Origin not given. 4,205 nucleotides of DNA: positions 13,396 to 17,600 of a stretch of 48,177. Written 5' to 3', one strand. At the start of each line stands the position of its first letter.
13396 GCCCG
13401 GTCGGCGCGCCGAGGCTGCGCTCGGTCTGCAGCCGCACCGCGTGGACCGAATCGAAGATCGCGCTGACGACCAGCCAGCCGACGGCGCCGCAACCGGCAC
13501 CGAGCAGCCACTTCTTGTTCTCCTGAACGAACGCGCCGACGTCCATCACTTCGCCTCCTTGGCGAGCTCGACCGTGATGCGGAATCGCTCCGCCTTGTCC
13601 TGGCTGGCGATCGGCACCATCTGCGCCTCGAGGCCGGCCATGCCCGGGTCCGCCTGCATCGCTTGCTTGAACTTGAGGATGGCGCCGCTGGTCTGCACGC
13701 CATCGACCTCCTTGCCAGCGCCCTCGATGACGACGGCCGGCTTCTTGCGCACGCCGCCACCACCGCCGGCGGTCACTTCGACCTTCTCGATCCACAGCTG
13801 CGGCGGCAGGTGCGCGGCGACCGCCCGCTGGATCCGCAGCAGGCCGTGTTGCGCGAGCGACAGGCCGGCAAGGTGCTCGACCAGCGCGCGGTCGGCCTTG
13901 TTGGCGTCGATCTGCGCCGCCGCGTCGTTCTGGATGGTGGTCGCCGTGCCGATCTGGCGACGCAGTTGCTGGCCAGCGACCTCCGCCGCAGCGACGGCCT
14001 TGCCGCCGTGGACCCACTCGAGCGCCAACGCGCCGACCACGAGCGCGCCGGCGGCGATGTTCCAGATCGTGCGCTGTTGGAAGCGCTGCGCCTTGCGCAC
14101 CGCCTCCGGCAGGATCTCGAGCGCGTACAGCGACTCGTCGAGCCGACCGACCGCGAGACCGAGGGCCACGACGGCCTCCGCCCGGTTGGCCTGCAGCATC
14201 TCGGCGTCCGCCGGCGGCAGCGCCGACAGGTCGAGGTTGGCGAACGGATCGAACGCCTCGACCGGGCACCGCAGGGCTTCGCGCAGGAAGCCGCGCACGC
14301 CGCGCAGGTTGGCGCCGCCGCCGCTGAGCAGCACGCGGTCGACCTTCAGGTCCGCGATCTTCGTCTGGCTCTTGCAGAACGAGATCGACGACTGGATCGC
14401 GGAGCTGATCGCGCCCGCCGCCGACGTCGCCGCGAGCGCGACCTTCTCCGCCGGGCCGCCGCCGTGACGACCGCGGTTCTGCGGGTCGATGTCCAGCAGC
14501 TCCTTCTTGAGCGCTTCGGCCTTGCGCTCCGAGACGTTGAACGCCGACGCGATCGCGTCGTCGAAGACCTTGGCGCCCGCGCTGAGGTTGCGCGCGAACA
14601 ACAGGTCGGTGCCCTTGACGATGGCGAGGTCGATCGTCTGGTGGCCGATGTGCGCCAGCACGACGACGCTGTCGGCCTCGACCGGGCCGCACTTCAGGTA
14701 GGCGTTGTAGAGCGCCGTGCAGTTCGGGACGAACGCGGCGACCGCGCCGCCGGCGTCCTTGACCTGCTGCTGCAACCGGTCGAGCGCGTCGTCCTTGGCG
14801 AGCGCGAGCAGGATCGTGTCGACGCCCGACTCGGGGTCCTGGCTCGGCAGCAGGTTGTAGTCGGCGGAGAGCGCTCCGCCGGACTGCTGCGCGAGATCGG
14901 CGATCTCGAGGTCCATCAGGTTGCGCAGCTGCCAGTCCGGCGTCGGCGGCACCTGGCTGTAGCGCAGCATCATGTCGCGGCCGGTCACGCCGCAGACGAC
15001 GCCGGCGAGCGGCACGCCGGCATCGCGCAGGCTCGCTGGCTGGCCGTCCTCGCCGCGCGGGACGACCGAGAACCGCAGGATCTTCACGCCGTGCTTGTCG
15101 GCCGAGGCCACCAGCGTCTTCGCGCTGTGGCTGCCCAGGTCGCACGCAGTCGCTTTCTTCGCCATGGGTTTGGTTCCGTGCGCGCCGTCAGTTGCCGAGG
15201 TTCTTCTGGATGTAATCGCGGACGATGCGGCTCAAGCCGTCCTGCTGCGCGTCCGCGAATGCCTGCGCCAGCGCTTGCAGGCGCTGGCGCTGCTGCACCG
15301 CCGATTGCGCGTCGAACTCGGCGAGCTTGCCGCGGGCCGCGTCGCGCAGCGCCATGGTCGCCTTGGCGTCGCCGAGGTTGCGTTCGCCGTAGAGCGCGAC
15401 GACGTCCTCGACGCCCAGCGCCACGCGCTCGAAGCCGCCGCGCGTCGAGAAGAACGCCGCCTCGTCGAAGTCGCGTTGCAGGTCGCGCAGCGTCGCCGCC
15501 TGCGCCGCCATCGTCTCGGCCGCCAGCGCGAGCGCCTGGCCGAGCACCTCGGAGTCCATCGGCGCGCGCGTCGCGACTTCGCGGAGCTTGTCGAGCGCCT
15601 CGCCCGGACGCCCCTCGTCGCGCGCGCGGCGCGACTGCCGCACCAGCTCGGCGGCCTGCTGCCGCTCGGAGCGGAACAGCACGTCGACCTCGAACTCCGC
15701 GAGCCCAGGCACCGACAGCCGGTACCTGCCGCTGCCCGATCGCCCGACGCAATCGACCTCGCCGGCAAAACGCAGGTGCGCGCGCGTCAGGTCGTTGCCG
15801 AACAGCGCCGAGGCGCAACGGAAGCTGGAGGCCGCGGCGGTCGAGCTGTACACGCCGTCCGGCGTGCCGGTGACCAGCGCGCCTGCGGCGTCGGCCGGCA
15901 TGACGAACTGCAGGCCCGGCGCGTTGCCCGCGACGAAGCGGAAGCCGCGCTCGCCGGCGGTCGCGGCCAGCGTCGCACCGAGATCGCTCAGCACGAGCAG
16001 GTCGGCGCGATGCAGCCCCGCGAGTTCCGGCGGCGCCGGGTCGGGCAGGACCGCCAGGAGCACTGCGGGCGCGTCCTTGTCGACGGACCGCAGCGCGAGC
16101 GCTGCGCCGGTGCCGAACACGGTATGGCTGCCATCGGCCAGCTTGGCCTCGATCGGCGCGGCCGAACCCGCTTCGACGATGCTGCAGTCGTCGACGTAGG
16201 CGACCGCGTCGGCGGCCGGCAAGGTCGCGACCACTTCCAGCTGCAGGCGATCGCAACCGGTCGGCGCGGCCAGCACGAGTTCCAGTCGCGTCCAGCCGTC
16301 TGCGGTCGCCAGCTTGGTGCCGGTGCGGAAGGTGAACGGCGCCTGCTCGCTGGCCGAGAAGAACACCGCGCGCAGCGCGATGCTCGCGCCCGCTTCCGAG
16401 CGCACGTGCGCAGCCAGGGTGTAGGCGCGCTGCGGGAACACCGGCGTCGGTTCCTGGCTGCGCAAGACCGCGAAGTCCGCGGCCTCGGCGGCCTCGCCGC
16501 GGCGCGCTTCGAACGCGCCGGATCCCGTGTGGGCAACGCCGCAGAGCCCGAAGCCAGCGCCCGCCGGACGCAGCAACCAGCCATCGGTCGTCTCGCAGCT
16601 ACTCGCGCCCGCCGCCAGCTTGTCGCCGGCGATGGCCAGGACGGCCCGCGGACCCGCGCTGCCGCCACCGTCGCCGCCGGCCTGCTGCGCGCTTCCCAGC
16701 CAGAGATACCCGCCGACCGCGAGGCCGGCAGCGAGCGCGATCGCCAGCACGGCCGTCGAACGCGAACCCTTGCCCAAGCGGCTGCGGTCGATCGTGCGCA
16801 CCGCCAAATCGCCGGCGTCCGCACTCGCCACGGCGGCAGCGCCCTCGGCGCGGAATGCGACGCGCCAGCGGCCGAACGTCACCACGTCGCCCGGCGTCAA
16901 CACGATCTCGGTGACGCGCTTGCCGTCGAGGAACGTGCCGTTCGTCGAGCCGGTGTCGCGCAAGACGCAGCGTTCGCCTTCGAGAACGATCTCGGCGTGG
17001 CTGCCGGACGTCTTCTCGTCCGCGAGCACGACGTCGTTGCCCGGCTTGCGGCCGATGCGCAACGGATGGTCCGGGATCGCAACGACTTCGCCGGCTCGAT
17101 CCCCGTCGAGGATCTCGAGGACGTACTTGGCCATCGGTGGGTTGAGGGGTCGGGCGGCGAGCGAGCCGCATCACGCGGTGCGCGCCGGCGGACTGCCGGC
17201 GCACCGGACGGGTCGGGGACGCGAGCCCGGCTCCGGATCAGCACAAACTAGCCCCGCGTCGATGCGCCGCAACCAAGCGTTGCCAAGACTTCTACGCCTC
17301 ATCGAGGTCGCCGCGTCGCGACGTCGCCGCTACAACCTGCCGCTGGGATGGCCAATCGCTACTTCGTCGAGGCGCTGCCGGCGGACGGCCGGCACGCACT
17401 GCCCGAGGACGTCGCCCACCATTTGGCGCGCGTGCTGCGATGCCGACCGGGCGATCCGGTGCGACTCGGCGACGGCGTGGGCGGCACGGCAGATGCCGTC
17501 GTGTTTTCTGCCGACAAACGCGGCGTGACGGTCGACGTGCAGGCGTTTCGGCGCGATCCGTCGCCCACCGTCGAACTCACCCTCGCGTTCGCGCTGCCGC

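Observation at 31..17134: Ten-gene translationally coupled pseudopilus operon without motor, platform, secretin or peptidase genes in the window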

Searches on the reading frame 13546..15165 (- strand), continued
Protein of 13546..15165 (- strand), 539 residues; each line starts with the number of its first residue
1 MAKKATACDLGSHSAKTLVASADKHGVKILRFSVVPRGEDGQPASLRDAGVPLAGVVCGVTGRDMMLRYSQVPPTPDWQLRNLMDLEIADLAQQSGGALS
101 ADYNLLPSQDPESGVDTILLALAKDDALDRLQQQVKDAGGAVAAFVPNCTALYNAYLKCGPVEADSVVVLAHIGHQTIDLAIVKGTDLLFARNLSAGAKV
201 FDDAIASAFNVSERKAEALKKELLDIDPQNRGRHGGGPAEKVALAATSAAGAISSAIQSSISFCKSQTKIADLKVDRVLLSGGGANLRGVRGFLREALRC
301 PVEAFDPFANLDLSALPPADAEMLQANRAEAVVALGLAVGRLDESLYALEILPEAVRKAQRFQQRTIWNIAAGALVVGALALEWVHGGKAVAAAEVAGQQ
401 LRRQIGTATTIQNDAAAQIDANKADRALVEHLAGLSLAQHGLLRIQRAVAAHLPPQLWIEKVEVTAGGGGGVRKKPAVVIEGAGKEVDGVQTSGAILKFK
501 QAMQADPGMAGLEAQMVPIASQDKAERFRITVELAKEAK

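Call 106: list_cluster_members(proteins=[P0346, P0347, P0349, P0350, P0351, P0352, P0353, P0354, P0357, P0365])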
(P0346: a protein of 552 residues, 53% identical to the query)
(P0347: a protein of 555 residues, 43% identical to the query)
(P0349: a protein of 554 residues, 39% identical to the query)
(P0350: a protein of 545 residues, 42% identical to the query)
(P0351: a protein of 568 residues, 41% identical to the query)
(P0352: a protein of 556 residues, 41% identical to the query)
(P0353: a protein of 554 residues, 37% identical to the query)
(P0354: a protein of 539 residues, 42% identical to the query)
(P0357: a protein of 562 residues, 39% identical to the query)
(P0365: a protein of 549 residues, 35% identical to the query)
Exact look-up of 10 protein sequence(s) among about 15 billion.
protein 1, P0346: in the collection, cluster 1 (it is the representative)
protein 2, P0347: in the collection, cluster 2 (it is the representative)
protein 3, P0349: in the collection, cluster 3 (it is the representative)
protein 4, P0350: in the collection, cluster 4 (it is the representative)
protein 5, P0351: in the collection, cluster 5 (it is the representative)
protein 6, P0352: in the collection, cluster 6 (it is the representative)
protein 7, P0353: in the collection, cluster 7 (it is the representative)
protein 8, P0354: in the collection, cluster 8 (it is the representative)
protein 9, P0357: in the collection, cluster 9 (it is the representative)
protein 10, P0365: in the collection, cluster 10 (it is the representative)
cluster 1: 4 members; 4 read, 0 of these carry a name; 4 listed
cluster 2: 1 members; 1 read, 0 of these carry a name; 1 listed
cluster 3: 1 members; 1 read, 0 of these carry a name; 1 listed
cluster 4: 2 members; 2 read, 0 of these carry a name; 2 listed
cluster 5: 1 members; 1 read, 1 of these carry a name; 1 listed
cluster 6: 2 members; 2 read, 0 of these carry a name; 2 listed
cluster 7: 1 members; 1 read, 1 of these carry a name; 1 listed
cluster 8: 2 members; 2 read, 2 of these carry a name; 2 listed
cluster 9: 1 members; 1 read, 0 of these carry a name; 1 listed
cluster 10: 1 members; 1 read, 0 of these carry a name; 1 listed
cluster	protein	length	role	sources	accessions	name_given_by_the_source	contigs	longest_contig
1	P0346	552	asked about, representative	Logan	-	-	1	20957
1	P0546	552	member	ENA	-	-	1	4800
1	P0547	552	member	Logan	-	-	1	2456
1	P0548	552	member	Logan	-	-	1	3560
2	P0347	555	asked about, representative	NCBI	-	-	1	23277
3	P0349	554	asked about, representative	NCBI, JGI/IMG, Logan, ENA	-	-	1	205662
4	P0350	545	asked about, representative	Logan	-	-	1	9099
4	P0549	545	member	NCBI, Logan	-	-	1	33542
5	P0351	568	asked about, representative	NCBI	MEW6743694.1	MAG: pilus assembly protein PilM [Planctomycetota bacterium]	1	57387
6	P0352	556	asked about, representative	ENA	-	-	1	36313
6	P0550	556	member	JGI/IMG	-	-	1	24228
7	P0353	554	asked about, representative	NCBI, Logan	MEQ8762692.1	MAG: pilus assembly protein PilM [Planctomycetota bacterium]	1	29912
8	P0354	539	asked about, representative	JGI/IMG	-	type IV pilus assembly protein PilM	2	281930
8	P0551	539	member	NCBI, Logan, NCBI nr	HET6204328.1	MAG TPA: pilus assembly protein PilM [Planctomycetota bacterium] | pilus assembly protein PilM [Planctomycetota bacterium]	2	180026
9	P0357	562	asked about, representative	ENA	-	-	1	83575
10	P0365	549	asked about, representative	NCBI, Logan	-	-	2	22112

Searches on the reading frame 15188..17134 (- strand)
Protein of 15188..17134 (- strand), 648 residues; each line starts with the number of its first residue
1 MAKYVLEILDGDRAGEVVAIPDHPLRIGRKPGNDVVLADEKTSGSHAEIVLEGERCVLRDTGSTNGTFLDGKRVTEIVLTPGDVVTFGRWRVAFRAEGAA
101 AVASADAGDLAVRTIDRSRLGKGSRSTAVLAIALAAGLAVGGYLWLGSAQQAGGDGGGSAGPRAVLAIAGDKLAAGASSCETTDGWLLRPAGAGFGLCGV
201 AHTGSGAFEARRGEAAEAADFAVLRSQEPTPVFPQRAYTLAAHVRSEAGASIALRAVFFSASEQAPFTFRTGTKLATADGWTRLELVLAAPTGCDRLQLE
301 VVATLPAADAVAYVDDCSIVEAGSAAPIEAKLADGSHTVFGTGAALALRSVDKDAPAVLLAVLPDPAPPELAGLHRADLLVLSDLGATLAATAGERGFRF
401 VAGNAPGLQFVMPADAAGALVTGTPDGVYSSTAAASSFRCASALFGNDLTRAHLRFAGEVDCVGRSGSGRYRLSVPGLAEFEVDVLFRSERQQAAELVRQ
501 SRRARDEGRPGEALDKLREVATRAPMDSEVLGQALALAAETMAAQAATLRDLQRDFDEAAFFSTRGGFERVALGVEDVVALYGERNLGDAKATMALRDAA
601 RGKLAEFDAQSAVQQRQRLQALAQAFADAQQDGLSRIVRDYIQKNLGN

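Call 7: search_protein_families(library=pfam, proteins=[window:15188-17134:-], max_evalue=0.1)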
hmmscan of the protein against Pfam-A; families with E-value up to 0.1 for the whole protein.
window:15188-17134:- (648 aa): 4 families
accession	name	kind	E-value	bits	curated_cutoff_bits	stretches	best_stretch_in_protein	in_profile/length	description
PF00498.31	FHA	-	6.7e-18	65.3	20.7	1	26-88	2-67/67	FHA domain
PF16697.10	Yop-YscD_cpl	-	2.7e-16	60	33.2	1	7-97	1-93/94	Inner membrane component of T3SS, cytoplasmic domain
PF18092.7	DraK_HK_N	-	0.044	14.7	26.4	0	17-52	48-84/86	DraK Histidine Kinase N-terminal domain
PF18221.6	MU2_FHA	-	0.049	14.1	29.2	0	19-74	12-66/94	Mutator 2 Fork head associated domain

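Call 8: search_protein_families(library=ncbifam, proteins=[window:15188-17134:-], max_evalue=0.1)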
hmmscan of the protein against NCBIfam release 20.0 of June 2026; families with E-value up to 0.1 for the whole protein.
window:15188-17134:- (648 aa): 4 families
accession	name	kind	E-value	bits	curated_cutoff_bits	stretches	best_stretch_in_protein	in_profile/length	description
NF049868.1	FhaB_Rv0019c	equivalog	1.2e-16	61.2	125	1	6-89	69-153/158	FHA domain-containing protein FhaB/FipA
NF041660.2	oxygluDhInhib_OdhI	equivalog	8.6e-10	38.6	200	1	11-94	44-127/130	oxoglutarate dehydrogenase inhibitor Odhl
NF033760.1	gliding_GltG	equivalog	2.4e-08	33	650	1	25-105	26-107/650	adventurous gliding motility protein GltG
NF052573.1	HisKinEspAMyxo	equivalog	5.8e-05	21.3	1400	1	26-91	49-115/755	serine histidine kinase EspA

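Call 59: search_solved_structures(query=A7, max_evalue=1)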
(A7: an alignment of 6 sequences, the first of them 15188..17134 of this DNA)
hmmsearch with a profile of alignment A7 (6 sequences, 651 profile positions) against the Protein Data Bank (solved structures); distinct sequences matched with E-value up to 1: 51.
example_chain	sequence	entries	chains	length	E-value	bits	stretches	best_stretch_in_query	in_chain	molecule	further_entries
6i2q_B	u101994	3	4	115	2.8e-13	52.4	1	11-95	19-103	Glycogen accumulation regulator GarA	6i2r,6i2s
8p5r_G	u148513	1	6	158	6.6e-13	51.1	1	11-95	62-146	Glycogen accumulation regulator GarA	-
2kkl_A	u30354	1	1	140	7.2e-13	51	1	11-95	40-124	Uncharacterized protein Mb1858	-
2kfu_A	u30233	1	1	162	1.1e-12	50.5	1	11-95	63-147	Rv1827 pThr 22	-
6i2p_D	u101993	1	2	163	1.1e-12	50.4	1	11-95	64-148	Glycogen accumulation regulator GarA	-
7rj3_A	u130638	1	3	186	1.4e-12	50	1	11-95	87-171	Glycogen accumulation regulator GarA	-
6cah_A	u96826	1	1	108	1.8e-12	49.7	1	21-95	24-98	ABC transporter ATP-binding/permease protein Rv1747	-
3po8_A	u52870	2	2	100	3.4e-09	38.9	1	14-95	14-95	Putative uncharacterized protein TB39.8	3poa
2lc1_A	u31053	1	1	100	4e-09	38.6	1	14-95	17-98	Putative uncharacterized protein TB39.8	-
2kb3_A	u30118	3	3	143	5.6e-09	38.2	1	11-96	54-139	Oxoglutarate dehydrogenase inhibitor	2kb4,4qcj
8p5x_G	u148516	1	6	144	5.7e-09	38.1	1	11-96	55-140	Oxoglutarate dehydrogenase inhibitor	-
1uht_A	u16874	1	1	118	6.3e-09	38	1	10-89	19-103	expressed protein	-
3gqs_A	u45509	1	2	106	1.1e-08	37.2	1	4-89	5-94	Adenylate cyclase-like protein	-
3oun_A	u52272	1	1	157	2.3e-08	36.1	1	14-93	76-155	Putative uncharacterized protein TB39.8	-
2fez_A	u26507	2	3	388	7e-08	34.5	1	15-94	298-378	Probable regulatory protein embR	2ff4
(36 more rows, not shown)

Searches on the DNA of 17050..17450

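Call 108: search_rna_families(source=window, start=17050, end=17450, threshold=evalue, max_evalue=1)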
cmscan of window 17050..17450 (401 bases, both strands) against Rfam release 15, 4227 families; matches with E-value up to 1: 0.
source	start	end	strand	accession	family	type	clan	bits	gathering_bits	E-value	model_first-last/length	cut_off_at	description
